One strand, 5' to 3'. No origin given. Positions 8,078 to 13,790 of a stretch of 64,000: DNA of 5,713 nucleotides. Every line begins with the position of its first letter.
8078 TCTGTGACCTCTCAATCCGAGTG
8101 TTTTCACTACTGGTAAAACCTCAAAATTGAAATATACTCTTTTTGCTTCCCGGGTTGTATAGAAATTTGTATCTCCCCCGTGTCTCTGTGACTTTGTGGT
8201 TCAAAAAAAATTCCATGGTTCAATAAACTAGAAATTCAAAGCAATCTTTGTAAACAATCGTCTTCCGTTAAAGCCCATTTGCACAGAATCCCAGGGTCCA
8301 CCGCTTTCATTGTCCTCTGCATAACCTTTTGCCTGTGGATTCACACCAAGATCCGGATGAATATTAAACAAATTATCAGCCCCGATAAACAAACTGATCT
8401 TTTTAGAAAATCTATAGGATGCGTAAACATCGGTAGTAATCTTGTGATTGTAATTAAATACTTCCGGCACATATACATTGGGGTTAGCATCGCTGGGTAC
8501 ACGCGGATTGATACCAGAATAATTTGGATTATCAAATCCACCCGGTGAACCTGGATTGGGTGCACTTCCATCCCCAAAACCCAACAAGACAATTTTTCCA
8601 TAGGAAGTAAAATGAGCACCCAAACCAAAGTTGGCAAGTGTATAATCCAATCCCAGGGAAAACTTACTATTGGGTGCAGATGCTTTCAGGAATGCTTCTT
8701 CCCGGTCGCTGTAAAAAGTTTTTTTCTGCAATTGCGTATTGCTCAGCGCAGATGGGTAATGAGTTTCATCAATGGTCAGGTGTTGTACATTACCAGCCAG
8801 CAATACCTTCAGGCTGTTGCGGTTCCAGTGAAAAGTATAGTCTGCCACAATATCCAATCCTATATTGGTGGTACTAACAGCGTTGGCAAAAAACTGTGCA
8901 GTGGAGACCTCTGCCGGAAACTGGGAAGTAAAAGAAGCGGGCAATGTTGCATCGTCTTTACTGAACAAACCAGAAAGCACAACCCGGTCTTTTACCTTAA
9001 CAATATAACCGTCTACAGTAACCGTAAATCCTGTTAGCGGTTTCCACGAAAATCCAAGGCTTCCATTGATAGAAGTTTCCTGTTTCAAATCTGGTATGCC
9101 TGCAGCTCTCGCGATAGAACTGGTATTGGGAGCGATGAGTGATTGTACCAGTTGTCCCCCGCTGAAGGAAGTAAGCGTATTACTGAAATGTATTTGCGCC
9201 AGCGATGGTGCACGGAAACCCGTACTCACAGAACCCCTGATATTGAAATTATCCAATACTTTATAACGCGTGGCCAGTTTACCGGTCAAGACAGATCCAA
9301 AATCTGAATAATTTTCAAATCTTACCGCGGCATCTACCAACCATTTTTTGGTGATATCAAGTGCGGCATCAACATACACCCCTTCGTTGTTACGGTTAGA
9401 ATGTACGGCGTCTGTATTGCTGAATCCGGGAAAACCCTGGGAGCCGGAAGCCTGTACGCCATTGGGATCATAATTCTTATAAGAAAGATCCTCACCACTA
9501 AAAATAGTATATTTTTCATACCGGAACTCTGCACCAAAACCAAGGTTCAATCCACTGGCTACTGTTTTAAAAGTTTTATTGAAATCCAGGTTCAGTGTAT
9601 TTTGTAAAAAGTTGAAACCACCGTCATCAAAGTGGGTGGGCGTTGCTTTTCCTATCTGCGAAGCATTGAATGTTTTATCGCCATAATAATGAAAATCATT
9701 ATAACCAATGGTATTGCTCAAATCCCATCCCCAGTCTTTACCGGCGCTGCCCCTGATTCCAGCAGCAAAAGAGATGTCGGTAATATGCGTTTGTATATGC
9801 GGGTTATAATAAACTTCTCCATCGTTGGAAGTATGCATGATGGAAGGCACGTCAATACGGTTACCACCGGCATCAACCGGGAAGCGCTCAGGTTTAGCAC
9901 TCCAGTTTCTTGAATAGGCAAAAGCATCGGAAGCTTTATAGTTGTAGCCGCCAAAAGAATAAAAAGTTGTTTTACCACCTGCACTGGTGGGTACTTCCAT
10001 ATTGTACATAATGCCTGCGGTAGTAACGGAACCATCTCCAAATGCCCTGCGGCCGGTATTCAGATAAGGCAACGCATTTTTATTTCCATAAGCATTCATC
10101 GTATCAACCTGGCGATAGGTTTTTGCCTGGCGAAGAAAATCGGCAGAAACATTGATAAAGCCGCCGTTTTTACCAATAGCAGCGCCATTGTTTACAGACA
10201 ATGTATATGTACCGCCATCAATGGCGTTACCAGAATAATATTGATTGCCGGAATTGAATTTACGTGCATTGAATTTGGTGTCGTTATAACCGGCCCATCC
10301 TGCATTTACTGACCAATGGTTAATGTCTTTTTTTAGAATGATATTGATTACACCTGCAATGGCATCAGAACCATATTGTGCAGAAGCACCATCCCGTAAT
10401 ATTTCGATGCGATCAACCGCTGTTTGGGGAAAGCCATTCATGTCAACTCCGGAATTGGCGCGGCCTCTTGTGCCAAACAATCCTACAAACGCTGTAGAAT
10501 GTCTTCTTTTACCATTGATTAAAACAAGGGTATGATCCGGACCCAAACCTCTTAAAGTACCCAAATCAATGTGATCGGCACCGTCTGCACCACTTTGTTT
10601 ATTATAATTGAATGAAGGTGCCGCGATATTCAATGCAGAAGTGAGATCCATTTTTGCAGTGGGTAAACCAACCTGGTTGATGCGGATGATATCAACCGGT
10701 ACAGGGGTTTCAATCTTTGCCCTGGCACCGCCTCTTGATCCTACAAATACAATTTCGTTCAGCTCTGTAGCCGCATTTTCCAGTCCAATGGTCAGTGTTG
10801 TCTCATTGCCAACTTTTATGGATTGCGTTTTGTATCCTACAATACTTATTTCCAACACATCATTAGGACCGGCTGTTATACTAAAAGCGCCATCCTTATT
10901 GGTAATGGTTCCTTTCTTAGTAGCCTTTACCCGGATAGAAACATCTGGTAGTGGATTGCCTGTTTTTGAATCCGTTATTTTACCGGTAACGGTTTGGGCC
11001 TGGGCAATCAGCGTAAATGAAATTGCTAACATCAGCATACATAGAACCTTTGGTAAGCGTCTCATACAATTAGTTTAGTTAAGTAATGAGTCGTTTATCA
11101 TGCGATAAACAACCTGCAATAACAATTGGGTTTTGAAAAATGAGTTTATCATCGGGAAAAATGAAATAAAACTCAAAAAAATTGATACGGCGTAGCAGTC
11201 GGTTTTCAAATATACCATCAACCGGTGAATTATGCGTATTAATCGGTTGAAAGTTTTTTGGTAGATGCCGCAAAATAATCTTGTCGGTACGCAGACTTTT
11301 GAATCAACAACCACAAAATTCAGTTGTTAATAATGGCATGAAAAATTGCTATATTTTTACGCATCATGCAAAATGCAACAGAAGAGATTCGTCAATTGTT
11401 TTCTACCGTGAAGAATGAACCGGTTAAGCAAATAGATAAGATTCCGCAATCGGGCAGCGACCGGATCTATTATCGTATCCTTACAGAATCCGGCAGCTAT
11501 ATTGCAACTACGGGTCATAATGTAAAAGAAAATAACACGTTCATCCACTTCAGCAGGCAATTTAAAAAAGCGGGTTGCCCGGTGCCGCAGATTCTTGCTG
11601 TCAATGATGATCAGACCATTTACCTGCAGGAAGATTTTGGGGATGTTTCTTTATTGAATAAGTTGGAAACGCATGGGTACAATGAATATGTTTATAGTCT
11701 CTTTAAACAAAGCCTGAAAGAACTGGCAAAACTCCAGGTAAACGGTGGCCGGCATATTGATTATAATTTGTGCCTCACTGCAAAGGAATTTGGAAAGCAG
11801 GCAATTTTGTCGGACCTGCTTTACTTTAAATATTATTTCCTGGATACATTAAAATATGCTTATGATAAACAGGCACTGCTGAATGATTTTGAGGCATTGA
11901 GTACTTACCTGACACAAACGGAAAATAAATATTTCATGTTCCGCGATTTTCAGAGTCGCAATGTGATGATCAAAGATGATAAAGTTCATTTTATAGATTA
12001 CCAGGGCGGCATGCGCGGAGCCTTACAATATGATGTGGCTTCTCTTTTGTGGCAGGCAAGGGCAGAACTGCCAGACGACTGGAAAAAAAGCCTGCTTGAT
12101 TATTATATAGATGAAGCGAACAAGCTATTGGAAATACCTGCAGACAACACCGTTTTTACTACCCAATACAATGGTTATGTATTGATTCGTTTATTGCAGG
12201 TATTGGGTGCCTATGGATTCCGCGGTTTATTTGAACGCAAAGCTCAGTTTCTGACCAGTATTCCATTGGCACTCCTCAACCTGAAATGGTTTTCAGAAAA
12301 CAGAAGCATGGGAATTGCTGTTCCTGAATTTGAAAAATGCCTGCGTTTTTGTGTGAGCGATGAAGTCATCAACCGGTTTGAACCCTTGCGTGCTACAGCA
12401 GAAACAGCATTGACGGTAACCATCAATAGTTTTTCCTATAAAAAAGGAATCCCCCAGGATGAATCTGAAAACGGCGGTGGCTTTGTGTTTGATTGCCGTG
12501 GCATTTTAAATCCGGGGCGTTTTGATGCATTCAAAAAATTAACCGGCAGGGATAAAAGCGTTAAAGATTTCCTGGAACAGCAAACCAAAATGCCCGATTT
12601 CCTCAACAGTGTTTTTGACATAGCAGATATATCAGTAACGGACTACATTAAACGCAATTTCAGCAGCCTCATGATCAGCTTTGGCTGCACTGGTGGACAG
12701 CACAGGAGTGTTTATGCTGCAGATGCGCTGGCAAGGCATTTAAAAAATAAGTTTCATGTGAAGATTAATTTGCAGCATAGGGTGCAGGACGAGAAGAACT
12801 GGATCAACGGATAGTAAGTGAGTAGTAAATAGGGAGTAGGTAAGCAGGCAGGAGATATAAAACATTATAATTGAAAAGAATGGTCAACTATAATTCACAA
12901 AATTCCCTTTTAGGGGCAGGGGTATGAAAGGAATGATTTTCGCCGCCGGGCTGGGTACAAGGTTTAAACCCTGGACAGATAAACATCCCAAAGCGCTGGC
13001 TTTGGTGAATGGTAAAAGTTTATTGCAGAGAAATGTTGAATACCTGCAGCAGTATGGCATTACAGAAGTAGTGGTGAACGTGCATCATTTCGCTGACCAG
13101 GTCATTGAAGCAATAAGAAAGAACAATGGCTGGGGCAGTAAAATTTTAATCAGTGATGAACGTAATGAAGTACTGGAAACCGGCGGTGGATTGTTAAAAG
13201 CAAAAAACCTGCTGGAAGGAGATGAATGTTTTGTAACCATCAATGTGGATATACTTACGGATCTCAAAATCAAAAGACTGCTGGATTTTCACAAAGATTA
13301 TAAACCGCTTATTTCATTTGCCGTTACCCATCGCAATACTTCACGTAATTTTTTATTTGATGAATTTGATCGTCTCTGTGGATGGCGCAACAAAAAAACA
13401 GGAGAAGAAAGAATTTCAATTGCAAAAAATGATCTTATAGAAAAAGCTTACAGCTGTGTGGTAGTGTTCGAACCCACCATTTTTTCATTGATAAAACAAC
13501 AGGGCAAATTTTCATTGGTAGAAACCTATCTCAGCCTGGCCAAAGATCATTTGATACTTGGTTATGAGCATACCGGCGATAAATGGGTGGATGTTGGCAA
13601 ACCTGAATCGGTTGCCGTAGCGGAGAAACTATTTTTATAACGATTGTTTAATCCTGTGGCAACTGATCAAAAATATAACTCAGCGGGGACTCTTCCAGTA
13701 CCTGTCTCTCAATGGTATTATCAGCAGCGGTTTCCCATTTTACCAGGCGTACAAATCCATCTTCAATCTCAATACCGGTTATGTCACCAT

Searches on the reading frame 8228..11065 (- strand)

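Call 12: search_protein_families(library=pfam, proteins=[window:8228-11065:-], max_evalue=0.001)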
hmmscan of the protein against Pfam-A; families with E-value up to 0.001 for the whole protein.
window:8228-11065:- (945 aa): 4 families
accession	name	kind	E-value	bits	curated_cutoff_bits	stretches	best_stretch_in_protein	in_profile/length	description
PF00593.30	TonB_dep_Rec_b-barrel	-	1.3e-32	114.7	27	1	384-899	17-436/436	TonB dependent receptor-like, beta-barrel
PF13715.12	CarbopepD_reg_2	-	3.8e-18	65.7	32.2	1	26-106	1-87/88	CarboxypepD_reg-like domain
PF07715.20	Plug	-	2.8e-14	54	23.9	1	117-239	2-107/107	TonB-dependent Receptor Plug Domain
PF13620.12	CarboxypepD_reg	-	1.5e-09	38.5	32.3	1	25-95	1-81/82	Carboxypeptidase regulatory-like domain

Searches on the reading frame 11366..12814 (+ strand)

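Call 12: search_protein_families(library=pfam, proteins=[window:11366-12814:+], max_evalue=0.001)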
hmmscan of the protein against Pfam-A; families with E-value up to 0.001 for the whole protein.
window:11366-12814:+ (482 aa): 2 families
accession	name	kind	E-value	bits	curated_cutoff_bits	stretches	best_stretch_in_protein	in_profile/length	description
PF22740.1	PapZ_C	-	5.2e-34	117.5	27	1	349-473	1-119/121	RapZ C-terminal domain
PF01636.29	APH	-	9.3e-12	45.6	23.2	1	29-248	8-230/239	Phosphotransferase enzyme family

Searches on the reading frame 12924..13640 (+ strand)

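Call 12: search_protein_families(library=pfam, proteins=[window:12924-13640:+], max_evalue=0.001)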
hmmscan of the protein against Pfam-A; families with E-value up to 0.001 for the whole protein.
window:12924-13640:+ (238 aa): 2 families
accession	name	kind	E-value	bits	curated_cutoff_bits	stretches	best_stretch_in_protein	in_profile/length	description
PF00483.29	NTP_transferase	-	1.3e-16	61.4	21.2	1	2-231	1-236/245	Nucleotidyl transferase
PF12804.13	NTP_transf_3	-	2.4e-09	38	27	1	3-121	1-109/160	MobA-like NTP transferase domain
